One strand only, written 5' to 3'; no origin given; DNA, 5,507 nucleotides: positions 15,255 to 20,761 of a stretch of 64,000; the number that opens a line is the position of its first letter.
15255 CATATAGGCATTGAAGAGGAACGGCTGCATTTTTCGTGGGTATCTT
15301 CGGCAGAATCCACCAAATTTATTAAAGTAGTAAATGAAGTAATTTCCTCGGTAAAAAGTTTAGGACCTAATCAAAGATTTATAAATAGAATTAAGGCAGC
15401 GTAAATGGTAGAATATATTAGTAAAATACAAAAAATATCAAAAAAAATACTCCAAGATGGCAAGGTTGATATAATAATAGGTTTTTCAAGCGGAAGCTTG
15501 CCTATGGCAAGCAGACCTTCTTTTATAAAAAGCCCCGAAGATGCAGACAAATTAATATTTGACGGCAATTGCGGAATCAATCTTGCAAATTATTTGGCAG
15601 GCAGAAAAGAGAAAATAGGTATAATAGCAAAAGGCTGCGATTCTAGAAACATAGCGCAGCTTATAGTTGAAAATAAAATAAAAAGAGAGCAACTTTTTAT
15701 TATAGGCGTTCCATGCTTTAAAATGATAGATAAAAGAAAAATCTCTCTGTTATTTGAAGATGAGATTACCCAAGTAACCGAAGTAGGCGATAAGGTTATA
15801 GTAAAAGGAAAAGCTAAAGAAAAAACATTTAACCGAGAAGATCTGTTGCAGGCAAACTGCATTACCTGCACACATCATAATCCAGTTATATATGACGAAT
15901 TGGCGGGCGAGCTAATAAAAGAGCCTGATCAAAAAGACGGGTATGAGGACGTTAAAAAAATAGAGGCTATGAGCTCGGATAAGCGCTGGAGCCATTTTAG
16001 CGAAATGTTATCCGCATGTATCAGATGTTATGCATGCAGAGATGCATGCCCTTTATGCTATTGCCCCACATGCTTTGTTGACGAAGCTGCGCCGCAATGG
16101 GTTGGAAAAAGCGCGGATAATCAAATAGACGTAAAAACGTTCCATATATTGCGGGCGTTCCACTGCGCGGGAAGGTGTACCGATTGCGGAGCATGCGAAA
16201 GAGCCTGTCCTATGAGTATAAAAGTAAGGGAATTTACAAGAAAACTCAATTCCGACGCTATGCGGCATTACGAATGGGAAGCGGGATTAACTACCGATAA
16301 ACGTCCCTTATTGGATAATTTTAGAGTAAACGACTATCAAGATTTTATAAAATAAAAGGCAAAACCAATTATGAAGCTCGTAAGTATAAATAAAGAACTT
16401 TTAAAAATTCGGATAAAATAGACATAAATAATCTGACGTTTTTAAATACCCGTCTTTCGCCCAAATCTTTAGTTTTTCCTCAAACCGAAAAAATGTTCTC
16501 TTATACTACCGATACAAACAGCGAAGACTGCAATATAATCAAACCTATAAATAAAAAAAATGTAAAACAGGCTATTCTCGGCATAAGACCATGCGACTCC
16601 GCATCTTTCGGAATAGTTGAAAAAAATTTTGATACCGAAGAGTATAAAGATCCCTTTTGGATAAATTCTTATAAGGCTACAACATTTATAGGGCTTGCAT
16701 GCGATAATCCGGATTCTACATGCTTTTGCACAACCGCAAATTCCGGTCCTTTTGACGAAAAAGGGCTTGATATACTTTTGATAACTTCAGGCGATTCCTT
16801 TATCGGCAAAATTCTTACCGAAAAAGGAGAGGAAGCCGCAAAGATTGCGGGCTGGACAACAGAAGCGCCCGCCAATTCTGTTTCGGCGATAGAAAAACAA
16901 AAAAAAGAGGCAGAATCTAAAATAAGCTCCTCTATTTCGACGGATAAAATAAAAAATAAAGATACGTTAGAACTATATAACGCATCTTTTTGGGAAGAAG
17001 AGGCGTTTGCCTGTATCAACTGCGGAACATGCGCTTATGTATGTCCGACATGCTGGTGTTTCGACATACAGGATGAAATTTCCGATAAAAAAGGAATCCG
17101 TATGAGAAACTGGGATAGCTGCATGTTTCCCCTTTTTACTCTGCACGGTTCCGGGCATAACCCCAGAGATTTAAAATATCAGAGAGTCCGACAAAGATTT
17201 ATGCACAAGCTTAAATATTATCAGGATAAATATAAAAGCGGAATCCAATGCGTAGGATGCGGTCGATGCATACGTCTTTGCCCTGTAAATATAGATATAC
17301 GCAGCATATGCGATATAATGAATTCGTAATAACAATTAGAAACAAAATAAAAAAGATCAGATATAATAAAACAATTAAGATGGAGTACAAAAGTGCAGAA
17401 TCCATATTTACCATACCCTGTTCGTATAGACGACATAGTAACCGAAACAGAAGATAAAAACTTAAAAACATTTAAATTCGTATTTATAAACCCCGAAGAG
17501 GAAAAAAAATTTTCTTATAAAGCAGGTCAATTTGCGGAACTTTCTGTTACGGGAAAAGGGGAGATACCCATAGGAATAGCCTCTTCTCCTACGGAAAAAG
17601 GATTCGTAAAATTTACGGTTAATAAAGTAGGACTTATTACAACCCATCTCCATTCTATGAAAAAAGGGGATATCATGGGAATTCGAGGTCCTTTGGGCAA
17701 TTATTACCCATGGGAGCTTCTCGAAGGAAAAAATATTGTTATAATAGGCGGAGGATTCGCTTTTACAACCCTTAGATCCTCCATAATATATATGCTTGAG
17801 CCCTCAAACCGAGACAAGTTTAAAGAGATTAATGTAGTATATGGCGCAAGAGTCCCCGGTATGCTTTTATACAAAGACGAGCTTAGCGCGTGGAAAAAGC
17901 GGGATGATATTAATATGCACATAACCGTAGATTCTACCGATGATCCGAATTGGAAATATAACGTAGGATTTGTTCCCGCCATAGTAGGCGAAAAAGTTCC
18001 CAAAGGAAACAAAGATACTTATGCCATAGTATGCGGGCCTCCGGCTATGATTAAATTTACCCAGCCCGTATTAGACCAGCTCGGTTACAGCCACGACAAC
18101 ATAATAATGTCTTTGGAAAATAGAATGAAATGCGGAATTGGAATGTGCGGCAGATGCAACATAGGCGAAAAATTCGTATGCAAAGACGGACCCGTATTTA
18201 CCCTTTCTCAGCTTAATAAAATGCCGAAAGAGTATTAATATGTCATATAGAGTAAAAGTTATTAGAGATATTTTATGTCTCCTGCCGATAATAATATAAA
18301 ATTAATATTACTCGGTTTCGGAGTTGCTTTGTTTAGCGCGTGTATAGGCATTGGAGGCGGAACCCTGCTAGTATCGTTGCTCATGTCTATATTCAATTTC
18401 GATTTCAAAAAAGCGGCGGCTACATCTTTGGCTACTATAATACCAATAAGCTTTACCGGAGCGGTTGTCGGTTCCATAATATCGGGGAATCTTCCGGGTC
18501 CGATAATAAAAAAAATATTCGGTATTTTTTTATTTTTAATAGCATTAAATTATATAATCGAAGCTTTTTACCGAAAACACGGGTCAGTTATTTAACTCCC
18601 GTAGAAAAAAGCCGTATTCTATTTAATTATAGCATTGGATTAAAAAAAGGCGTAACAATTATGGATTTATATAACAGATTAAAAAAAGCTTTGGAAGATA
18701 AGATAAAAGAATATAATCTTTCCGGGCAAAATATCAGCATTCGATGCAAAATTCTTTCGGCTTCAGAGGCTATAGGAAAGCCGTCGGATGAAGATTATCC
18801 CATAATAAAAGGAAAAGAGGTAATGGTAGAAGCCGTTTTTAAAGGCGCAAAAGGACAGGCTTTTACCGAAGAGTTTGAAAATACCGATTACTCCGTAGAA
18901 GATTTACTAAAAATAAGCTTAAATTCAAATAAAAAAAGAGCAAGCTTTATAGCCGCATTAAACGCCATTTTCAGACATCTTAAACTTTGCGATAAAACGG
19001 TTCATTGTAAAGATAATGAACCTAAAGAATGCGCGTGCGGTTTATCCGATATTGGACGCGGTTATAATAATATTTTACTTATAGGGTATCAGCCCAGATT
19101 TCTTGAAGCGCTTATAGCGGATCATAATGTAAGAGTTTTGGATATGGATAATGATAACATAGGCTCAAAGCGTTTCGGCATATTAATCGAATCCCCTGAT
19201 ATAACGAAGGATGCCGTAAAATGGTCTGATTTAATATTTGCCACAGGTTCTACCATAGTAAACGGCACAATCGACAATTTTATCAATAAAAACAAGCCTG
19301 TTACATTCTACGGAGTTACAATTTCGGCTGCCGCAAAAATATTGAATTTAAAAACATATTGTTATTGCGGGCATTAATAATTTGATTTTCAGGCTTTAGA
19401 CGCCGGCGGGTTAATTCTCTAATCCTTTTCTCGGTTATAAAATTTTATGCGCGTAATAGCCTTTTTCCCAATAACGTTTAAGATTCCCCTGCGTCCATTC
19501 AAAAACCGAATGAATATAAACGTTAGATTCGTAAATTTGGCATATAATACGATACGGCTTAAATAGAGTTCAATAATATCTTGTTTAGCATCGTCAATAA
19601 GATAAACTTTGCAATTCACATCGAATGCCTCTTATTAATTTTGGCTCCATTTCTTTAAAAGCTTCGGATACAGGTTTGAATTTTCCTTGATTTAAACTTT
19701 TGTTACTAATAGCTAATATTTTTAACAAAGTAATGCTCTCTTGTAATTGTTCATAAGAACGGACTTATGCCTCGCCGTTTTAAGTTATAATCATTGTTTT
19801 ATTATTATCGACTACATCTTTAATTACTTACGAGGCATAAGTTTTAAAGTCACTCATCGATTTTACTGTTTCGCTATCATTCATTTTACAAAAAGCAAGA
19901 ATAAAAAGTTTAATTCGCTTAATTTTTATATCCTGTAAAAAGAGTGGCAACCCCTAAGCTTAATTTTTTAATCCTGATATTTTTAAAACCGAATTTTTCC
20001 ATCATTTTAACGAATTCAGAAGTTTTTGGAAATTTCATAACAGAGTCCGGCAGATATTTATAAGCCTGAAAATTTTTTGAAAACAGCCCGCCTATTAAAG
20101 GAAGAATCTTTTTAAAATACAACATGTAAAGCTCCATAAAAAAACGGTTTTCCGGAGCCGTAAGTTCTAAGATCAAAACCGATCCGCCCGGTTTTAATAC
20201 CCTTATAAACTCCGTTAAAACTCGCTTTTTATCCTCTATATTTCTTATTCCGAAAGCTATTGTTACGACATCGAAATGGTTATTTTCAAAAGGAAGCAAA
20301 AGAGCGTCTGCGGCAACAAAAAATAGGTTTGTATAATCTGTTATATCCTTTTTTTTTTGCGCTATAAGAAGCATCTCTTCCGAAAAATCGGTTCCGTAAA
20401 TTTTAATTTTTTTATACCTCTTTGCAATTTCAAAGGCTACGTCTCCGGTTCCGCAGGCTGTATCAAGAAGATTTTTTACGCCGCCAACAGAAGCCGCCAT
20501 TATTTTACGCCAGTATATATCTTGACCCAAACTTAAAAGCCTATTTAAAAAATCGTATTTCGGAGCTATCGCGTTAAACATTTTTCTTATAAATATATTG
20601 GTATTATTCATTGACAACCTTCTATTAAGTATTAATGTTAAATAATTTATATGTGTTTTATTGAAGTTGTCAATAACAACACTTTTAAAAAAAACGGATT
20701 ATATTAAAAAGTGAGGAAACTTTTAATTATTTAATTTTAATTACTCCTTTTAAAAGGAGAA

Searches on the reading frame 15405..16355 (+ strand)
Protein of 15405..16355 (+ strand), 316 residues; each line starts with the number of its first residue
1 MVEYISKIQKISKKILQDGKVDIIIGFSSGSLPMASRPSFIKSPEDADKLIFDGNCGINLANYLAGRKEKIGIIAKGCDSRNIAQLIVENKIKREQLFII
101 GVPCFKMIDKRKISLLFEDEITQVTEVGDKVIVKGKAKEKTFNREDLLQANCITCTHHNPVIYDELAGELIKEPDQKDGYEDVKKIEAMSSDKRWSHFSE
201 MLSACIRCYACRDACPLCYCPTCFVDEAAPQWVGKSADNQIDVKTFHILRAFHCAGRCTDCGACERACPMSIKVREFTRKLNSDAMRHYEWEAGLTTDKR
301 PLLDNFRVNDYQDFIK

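Call 77: search_protein_families(library=pfam, proteins=[window:15405-16355:+])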
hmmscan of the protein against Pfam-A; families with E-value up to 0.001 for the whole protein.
window:15405-16355:+ (316 aa): 6 families
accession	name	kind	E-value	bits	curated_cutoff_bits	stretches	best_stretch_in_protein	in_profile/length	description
PF12797.12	Fer4_2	-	5.4e-06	26.5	24.5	1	203-216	8-21/22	4Fe-4S binding domain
PF13183.11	Fer4_8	-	6.4e-06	27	27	1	202-272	2-68/68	4Fe-4S dicluster domain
PF13187.11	Fer4_9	-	1e-05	25.9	27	0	238-271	31-50/52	4Fe-4S dicluster domain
PF00037.32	Fer4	-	0.00011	22.3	21.1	0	257-270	7-20/24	4Fe-4S binding domain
PF13534.11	Fer4_17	-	0.00069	20.6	22.2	1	204-272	1-60/61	4Fe-4S dicluster domain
PF14691.11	Fer4_20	-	0.00098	19.3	25.8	1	249-286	15-54/113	Dihydroprymidine dehydrogenase domain II, 4Fe-4S cluster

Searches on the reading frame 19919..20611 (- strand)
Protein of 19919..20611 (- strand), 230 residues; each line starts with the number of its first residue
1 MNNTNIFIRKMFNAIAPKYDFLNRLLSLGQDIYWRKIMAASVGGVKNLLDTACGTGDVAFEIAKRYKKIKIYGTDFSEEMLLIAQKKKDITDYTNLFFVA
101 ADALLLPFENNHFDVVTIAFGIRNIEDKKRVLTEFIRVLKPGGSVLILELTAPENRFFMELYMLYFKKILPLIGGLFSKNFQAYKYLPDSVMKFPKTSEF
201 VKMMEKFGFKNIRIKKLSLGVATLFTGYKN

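Call 77: search_protein_families(library=pfam, proteins=[window:19919-20611:-])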
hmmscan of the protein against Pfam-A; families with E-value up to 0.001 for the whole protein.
window:19919-20611:- (230 aa): 11 families
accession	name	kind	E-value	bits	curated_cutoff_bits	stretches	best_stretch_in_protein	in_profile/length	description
PF01209.24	Ubie_methyltran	-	1.1e-63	215.1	20.1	1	8-229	9-233/233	ubiE/COQ5 methyltransferase family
PF13649.12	Methyltransf_25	-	6.1e-22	78.6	27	1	49-143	2-97/97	Methyltransferase domain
PF13847.12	Methyltransf_31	-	1.5e-20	73.8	27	1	47-150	6-112/145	Methyltransferase domain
PF08241.18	Methyltransf_11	-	5.5e-20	72.3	21.2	1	49-147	1-95/95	Methyltransferase domain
PF08242.18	Methyltransf_12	-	8e-16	59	30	1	49-144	1-97/98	Methyltransferase domain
PF13489.12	Methyltransf_23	-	1.5e-12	48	27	1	45-212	23-162/164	Methyltransferase domain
PF05175.20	MTS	-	3.6e-05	23.9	23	1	46-147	33-138/170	Methyltransferase small domain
PF02390.23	Methyltransf_4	-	6.1e-05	23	24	1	48-146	5-114/173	Putative methyltransferase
PF00891.24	Methyltransf_2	-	0.00025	20.9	22.3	1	30-156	47-173/210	O-methyltransferase domain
PF07021.18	MetW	-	0.00053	20.1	21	0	46-139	15-102/193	Methionine biosynthesis protein MetW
PF20922.3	Anamorsin_N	-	0.00066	19.9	27.1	0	107-152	46-92/163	Anamorsin, N-terminal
